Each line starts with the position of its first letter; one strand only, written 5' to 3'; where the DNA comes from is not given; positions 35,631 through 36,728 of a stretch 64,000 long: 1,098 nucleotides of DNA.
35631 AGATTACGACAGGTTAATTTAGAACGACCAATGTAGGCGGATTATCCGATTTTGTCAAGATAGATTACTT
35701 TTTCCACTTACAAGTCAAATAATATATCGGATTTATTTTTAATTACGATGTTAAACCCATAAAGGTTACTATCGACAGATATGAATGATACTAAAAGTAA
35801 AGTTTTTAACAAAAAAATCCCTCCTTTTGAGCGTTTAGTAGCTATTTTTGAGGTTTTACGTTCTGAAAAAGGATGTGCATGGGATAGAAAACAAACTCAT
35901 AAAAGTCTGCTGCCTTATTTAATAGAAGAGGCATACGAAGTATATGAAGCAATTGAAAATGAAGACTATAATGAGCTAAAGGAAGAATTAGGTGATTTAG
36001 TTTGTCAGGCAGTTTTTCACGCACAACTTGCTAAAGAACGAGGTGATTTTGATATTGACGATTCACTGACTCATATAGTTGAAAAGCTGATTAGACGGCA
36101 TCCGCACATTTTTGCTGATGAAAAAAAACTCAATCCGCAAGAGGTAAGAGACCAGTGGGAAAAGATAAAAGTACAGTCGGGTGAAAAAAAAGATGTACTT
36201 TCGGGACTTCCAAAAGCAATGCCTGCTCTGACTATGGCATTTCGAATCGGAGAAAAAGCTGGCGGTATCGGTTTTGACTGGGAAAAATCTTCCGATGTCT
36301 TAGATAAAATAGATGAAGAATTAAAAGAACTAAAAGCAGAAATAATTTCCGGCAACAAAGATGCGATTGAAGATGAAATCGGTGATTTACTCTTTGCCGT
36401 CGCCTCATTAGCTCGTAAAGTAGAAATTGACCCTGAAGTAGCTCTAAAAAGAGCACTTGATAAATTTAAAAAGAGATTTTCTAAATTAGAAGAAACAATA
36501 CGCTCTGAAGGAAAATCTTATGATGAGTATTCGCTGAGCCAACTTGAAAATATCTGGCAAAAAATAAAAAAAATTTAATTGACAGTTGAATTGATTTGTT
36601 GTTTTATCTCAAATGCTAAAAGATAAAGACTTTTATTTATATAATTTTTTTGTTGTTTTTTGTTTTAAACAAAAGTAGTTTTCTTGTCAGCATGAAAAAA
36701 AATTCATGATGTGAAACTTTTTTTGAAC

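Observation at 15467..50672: Four conserved genes each carry a single in-frame TAA, with homology continuing in the same frame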

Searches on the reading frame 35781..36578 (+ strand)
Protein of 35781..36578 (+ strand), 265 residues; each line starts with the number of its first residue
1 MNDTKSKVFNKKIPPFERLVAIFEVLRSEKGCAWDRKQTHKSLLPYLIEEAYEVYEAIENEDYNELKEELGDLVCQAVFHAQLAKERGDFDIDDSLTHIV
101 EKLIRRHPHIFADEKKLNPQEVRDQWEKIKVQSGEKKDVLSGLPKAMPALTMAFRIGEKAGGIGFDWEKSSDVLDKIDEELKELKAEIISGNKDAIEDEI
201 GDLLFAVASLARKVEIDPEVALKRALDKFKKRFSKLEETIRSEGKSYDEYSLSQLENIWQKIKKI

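Call 10: find_encoding_contigs(protein=window:35781-36578:+, flank=10000, max_places=10)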
Protein window:35781-36578:+ (265 aa): no gene with exactly this product is on record in the collection.
